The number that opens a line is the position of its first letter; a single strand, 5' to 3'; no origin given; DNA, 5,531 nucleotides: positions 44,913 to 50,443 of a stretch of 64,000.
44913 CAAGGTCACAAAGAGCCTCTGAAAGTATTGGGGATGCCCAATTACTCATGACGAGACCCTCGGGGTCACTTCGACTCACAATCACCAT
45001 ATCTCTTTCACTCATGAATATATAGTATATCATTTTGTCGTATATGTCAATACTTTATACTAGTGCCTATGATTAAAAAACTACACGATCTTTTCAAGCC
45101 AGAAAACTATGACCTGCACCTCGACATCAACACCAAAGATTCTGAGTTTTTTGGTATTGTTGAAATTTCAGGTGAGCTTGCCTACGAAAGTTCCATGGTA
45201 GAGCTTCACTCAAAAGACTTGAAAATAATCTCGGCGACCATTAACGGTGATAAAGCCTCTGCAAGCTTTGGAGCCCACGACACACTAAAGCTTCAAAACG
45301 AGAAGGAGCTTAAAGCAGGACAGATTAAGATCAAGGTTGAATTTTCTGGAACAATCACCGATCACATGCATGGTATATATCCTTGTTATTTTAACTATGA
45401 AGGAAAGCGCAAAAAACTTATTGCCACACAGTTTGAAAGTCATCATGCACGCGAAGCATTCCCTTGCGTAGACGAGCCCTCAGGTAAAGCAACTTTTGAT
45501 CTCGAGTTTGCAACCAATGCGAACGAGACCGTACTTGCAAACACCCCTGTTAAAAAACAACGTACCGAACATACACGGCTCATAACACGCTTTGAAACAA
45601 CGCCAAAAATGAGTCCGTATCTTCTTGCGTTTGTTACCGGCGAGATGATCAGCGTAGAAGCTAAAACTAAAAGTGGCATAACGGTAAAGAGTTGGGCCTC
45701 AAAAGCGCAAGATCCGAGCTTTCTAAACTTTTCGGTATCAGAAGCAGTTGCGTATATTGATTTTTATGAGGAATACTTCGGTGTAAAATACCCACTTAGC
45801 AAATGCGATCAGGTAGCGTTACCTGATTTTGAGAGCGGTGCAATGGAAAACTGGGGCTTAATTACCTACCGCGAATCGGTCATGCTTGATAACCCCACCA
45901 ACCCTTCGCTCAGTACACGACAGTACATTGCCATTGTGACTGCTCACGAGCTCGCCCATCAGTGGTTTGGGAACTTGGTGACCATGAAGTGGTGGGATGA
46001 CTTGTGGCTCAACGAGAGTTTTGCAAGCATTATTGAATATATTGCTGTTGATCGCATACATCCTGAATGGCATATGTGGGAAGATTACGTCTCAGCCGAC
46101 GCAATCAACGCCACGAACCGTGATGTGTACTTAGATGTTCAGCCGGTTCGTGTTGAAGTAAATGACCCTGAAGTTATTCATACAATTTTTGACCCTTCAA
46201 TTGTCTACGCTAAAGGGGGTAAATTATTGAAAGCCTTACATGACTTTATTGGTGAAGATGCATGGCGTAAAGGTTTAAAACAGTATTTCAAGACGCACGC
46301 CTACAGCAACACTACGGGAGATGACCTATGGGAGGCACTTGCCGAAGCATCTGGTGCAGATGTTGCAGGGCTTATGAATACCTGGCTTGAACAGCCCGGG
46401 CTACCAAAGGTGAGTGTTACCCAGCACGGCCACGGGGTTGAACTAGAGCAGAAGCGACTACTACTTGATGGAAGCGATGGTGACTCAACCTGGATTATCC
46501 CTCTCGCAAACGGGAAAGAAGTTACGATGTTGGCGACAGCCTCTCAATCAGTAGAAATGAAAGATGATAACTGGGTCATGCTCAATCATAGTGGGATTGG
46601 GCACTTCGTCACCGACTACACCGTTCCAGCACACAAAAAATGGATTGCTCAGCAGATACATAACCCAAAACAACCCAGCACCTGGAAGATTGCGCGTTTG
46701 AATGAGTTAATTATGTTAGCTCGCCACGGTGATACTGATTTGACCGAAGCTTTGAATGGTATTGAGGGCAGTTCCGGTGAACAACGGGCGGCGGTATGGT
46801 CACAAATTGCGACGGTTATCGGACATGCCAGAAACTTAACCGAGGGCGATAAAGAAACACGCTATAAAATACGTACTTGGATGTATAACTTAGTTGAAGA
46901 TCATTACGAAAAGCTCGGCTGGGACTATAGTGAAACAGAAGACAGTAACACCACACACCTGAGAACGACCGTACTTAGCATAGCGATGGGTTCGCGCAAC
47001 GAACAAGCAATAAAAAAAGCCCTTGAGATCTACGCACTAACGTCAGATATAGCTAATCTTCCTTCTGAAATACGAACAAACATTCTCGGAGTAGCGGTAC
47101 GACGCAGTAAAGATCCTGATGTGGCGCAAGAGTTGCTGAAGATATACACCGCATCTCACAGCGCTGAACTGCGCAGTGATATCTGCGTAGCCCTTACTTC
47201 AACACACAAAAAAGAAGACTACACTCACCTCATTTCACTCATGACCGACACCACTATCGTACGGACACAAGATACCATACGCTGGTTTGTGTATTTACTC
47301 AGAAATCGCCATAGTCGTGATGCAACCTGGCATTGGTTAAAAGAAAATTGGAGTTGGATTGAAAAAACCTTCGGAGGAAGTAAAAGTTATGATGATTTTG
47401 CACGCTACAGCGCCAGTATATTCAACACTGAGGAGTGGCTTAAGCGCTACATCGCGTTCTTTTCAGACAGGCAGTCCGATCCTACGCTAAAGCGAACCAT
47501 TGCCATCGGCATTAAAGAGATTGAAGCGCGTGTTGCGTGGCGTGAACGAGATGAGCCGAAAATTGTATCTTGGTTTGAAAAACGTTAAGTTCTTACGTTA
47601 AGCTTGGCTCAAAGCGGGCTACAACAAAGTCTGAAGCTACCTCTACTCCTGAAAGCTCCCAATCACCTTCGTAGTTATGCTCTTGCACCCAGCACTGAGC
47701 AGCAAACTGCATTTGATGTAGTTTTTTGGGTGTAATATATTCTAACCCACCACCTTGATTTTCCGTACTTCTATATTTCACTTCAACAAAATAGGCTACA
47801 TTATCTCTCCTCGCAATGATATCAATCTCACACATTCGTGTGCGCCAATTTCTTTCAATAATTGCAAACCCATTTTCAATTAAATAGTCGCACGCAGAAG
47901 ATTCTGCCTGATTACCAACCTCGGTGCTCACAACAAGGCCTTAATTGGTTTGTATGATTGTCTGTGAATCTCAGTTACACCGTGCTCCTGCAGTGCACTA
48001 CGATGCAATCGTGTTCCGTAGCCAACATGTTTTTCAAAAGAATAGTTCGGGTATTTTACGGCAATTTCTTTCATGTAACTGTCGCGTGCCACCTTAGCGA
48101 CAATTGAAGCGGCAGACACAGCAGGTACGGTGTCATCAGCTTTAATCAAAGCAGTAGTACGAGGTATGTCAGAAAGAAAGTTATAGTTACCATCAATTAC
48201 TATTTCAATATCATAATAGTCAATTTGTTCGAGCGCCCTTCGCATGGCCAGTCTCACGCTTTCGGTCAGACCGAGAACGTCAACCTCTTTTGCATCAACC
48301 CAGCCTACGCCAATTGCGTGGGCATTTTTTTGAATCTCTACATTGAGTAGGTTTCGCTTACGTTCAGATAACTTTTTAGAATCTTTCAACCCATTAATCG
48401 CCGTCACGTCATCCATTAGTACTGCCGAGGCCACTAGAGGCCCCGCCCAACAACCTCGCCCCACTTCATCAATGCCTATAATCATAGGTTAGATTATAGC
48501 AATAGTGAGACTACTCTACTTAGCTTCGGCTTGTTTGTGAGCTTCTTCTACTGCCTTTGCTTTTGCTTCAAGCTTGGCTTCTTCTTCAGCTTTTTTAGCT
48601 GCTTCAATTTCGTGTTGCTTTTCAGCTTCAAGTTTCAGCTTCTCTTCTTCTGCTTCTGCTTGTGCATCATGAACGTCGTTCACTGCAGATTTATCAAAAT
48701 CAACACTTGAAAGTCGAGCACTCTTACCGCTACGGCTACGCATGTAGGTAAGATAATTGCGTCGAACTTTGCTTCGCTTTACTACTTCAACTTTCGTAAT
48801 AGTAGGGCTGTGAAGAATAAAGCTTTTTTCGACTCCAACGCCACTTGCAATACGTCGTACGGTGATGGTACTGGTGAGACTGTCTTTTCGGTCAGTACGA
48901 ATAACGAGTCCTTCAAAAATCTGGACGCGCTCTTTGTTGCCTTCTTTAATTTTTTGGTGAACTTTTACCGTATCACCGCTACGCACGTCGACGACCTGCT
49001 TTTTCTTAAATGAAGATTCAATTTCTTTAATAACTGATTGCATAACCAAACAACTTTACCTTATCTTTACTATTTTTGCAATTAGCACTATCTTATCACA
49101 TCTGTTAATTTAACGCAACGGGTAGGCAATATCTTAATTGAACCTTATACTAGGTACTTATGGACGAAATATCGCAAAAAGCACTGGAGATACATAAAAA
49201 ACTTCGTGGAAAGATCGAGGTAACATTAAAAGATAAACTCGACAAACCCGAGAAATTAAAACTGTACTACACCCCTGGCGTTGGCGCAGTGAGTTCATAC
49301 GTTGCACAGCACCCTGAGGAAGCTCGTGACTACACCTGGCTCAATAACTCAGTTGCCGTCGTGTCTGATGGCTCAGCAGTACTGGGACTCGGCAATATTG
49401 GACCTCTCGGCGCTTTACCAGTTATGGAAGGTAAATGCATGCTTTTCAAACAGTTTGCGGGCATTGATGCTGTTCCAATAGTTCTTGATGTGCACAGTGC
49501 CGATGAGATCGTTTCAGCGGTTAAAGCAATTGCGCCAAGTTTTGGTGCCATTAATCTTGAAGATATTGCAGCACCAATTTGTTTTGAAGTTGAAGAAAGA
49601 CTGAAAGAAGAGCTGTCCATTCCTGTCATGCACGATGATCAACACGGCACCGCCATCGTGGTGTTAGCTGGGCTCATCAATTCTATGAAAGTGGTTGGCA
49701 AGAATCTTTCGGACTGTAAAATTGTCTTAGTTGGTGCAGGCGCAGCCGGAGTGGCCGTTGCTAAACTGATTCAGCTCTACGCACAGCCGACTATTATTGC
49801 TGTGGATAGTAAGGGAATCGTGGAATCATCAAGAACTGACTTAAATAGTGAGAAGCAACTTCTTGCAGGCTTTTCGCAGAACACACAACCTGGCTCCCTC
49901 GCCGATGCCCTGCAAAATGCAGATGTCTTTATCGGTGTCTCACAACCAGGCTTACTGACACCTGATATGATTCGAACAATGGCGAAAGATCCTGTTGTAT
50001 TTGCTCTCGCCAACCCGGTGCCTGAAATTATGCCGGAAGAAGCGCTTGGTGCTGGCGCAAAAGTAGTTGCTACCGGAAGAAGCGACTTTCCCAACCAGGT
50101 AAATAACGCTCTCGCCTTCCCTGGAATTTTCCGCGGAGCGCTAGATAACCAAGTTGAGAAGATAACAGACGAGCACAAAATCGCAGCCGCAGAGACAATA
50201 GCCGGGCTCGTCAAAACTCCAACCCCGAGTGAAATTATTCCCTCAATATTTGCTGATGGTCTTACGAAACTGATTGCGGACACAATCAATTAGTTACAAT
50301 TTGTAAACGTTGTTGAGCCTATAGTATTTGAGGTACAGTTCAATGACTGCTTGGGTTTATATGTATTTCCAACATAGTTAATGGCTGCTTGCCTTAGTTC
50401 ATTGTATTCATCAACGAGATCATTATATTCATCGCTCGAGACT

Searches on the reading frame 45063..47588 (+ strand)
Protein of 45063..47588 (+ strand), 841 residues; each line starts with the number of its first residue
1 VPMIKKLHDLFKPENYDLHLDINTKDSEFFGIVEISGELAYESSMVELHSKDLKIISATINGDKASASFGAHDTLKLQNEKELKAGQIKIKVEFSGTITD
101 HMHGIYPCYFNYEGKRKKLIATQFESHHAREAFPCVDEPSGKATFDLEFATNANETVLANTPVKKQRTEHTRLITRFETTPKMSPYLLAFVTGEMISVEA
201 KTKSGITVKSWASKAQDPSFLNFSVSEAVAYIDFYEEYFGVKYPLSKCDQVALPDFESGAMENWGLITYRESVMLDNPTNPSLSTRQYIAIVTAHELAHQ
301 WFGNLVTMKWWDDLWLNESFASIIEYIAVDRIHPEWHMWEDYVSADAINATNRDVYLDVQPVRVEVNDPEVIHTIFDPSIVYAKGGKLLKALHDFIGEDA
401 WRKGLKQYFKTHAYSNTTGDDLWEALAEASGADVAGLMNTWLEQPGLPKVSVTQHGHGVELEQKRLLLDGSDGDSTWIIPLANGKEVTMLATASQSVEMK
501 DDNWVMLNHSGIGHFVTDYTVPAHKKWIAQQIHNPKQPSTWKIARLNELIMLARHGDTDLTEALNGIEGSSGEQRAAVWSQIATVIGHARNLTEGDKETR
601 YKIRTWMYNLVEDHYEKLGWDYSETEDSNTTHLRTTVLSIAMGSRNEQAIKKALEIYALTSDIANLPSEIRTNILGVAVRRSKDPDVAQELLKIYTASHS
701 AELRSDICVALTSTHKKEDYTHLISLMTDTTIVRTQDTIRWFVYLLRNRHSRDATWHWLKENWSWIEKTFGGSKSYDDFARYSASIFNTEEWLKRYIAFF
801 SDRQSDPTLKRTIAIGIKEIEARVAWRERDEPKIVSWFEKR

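Call 26: search_protein_families(library=pfam, proteins=[window:45063-47588:+])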
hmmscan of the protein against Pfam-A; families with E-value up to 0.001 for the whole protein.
window:45063-47588:+ (841 aa): 3 families
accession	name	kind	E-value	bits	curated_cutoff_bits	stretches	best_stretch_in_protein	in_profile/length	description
PF01433.26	Peptidase_M1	-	1.5e-79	267.1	27.7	1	224-441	2-218/218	Peptidase family M1 domain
PF11838.14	ERAP1_C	-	6.4e-50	170.8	38.2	1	504-821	1-317/318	ERAP1-like C-terminal domain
PF17900.6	Peptidase_M1_N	-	4.2e-44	151.3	25.8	1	12-187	1-186/186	Peptidase M1 N-terminal domain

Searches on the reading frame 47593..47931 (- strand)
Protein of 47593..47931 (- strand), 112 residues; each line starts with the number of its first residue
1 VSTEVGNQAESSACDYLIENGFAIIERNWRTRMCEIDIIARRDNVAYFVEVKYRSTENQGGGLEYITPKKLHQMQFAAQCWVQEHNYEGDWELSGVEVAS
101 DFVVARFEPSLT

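Call 26: search_protein_families(library=pfam, proteins=[window:47593-47931:-])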
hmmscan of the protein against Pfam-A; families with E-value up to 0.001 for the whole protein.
window:47593-47931:- (112 aa): 3 families
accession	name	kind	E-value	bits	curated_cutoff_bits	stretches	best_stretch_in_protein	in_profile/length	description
PF02021.23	UPF0102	-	3.8e-23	82.1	23.6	1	9-83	1-71/80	Uncharacterised protein family UPF0102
PF08378.17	NERD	-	0.00028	21.8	22.1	1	6-78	2-88/111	Nuclease-related domain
PF03008.20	DUF234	-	0.0006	20.6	22.5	1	21-58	56-94/100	Archaea bacterial proteins of unknown function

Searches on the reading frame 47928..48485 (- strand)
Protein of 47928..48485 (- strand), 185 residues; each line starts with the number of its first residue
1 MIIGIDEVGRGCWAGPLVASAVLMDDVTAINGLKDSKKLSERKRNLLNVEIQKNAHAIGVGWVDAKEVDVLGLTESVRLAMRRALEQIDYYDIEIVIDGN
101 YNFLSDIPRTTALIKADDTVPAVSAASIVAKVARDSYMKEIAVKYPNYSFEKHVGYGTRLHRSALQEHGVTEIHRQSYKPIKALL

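Call 26: search_protein_families(library=pfam, proteins=[window:47928-48485:-])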
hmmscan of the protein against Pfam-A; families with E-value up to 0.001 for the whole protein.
window:47928-48485:- (185 aa): 1 family
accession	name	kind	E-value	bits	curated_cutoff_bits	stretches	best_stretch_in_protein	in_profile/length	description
PF01351.25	RNase_HII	-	1.5e-35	123.3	25.8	1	3-180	1-198/199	Ribonuclease HII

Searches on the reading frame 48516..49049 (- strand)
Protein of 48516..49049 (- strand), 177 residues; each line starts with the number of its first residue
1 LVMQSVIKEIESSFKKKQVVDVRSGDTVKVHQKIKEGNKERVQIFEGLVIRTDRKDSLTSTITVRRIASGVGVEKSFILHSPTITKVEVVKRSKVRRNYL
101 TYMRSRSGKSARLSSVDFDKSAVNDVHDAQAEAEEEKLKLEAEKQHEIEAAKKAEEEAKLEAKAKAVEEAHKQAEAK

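Call 26: search_protein_families(library=pfam, proteins=[window:48516-49049:-])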
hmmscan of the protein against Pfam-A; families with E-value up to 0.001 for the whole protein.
window:48516-49049:- (177 aa): 1 family
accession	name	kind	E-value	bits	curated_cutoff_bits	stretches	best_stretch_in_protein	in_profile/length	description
PF01245.26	Ribosomal_L19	-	1.8e-37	128.1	22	1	6-114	2-109/111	Ribosomal protein L19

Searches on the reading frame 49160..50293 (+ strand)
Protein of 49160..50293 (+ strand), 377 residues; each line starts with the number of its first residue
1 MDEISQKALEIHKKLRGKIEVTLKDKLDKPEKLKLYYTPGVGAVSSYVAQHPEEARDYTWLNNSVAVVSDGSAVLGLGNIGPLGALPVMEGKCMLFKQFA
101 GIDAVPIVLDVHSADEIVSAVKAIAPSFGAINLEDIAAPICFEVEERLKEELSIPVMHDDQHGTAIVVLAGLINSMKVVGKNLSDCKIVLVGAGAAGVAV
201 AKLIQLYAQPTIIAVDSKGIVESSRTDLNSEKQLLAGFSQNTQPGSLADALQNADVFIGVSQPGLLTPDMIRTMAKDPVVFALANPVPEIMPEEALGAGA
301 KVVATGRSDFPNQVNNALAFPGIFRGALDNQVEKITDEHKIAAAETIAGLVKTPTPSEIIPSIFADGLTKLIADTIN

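Call 9: search_protein_families(library=ncbifam, proteins=[window:49160-50293:+])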
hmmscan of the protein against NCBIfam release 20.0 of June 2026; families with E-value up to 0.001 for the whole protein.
window:49160-50293:+ (377 aa): 3 families
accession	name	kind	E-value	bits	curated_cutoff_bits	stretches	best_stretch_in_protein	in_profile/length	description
NF009501.0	PRK12861.1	subfamily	2.4e-104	349.9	1178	1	6-353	9-358/764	NADP-dependent malic enzyme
NF010052.0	PRK13529.1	subfamily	2.7e-35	122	326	2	115-362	229-512/564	oxaloacetate-decarboxylating malate dehydrogenase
NF041582.1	malolactic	exception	4e-21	75.3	850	1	116-362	213-491/536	malolactic enzyme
